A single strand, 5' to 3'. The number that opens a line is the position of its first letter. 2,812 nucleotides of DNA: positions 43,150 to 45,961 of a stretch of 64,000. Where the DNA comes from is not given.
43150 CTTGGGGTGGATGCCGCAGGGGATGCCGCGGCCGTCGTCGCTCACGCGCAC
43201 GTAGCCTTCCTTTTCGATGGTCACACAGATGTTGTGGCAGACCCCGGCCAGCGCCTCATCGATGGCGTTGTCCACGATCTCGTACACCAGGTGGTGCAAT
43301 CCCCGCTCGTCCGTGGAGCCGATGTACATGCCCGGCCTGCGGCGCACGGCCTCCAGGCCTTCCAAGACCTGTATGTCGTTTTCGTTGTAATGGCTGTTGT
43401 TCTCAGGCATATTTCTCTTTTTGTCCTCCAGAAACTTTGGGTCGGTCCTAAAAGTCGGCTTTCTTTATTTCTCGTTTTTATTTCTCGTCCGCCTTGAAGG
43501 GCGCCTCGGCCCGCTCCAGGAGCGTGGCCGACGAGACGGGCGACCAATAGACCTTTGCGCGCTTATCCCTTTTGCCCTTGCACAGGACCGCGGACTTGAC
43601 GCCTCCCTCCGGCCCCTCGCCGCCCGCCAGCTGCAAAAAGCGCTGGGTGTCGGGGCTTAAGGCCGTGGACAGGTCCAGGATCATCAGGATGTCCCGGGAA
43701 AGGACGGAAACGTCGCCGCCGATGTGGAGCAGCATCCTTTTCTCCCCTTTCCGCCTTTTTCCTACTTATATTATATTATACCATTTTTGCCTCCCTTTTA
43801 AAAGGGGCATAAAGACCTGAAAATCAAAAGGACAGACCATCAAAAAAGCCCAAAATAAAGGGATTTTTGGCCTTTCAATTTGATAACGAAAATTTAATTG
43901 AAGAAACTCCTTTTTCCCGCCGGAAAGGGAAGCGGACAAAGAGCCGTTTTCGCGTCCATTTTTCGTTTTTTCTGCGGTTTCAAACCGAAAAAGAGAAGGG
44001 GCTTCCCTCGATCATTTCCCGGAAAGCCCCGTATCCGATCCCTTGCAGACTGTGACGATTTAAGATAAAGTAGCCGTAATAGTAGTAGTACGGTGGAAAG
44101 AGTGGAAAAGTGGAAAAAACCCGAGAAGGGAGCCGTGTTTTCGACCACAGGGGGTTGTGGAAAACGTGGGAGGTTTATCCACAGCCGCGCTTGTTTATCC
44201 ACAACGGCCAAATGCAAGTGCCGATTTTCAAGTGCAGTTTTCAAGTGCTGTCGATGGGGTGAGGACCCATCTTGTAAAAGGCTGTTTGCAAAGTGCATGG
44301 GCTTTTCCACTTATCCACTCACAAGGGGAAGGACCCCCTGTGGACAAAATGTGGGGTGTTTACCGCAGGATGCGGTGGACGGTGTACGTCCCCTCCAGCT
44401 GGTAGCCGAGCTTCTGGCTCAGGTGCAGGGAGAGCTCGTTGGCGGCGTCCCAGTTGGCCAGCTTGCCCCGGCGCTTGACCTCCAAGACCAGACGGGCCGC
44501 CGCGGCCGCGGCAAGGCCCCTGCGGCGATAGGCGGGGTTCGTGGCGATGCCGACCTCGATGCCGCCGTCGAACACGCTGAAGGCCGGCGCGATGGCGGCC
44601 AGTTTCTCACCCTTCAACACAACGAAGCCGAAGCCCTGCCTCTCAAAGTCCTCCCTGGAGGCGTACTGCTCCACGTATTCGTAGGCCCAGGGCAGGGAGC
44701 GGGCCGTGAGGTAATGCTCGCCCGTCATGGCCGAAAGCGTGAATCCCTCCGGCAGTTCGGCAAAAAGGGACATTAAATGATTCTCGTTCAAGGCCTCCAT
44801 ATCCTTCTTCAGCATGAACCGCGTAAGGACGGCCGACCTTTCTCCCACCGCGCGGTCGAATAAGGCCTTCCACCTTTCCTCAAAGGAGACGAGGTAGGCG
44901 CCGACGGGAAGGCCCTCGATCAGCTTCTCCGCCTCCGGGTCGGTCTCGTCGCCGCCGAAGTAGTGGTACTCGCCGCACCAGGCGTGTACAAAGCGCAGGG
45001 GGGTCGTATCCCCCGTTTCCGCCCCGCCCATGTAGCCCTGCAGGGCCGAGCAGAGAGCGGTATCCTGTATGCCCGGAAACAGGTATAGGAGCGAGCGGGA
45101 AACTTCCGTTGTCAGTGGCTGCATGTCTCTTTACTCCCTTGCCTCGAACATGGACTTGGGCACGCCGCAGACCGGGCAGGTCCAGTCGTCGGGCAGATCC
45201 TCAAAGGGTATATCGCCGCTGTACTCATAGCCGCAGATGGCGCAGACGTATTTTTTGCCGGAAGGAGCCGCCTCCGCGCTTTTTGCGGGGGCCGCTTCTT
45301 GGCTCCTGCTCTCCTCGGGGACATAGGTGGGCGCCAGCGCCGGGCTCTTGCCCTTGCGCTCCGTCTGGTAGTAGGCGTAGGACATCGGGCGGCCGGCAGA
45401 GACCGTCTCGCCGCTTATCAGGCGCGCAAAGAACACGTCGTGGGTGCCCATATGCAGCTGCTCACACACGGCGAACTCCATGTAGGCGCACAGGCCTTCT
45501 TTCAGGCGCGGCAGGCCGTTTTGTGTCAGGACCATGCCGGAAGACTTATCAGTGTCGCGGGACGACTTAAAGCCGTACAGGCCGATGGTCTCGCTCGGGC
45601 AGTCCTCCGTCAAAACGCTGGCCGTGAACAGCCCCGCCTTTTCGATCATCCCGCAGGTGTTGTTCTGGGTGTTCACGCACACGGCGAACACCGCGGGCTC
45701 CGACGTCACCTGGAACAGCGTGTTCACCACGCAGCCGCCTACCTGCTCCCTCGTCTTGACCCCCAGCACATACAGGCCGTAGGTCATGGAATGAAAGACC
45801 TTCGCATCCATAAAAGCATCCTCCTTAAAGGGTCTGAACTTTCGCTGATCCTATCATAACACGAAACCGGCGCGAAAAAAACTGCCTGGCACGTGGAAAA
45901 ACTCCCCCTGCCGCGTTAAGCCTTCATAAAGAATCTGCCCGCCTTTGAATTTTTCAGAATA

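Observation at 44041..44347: oriC-like module upstream of remB-gyrB-gyrA with no dnaA, dnaN or recF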

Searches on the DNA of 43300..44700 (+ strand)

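Call 67: search_rna_families(source=window, start=43300, end=44700, threshold=evalue, max_evalue=1)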
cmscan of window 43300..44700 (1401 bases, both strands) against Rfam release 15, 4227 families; matches with E-value up to 1: 1.
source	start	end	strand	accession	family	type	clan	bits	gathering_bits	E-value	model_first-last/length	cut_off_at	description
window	43986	44061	-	RF01952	SOX2OT_exon2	Gene; lncRNA;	-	16.1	45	0.8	1-69/69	no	SOX2 overlapping transcript exon 2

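Call 82: search_dna_similar(query=window:43950-44360:+, collection=plasmids, mode=distant, max_rows=8)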
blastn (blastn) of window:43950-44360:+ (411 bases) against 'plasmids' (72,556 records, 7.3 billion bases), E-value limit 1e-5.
No match.

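Call 83: search_dna_similar(query=window:43950-44360:+, collection=phages, mode=distant, max_rows=8)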
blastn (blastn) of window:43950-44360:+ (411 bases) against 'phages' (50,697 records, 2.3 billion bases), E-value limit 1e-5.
No match.

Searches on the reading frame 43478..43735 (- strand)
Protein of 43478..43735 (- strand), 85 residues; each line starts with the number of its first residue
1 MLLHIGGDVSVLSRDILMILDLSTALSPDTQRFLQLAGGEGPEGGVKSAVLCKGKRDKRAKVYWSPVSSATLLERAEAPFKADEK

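Call 8: search_protein_families(library=pfam, proteins=[window:43478-43735:-])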
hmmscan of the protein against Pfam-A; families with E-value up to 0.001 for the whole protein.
window:43478-43735:- (85 aa): 0 families

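Call 80: search_protein_families(library=pfam, proteins=[window:43478-43735:-], max_evalue=0.1)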
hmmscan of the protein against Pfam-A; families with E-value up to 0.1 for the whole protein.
window:43478-43735:- (85 aa): 1 family
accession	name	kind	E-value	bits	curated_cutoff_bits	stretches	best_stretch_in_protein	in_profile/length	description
PF04025.18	RemA-like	-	0.043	14.4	26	0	2-36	1-32/73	Extracellular matrix regulatory protein A-like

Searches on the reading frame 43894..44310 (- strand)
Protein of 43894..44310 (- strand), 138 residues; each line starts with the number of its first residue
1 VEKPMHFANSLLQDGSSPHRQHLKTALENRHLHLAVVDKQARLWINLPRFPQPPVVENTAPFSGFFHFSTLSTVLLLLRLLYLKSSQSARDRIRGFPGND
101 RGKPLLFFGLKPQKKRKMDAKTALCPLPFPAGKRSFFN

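Call 80: search_protein_families(library=pfam, proteins=[window:43894-44310:-], max_evalue=0.1)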
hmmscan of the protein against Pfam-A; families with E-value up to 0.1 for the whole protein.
window:43894-44310:- (138 aa): 0 families

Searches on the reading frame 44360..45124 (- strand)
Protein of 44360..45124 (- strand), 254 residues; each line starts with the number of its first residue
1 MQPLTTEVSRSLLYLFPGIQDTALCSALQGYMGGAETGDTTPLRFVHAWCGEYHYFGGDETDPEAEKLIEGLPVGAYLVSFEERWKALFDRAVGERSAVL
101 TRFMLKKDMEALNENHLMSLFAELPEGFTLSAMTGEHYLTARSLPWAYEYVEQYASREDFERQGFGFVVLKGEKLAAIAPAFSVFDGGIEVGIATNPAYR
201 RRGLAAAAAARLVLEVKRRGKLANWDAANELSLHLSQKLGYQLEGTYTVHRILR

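Call 8: search_protein_families(library=pfam, proteins=[window:44360-45124:-])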
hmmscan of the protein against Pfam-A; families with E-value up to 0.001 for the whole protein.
window:44360-45124:- (254 aa): 4 families
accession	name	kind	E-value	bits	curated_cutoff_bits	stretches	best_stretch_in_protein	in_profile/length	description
PF12746.13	GNAT_acetyltran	-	6.1e-55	186.9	26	1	15-249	3-242/243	GNAT acetyltransferase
PF00583.31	Acetyltransf_1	-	9.7e-07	29.5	20.7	1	149-241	19-116/116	Acetyltransferase (GNAT) family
PF08445.16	FR47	-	1.6e-06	28.5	22.1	1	187-244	21-80/86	FR47-like protein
PF13302.13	Acetyltransf_3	-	0.00012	23.2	25.4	1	147-242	37-138/138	Acetyltransferase (GNAT) domain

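Call 14: find_encoding_contigs(protein=window:44360-45124:-, flank=10000, max_places=10)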
Protein window:44360-45124:- (254 aa): no gene with exactly this product is on record in the collection.

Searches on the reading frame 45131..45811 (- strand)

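Call 8: search_protein_families(library=pfam, proteins=[window:45131-45811:-])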
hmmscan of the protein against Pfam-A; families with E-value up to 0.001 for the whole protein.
window:45131-45811:- (226 aa): 3 families
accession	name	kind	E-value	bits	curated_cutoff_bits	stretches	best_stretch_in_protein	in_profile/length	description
PF01613.24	Flavin_Reduct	-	1.5e-22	80.8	27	1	7-152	2-149/153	Flavin reductase like domain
PF00301.25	Rubredoxin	-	2.9e-09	37.2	23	1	187-222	1-47/47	Rubredoxin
PF21349.2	RUBY_RBDX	-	3.6e-07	29.9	26.5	1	188-223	1-30/30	Rubrerythrin, rubredoxin-like domain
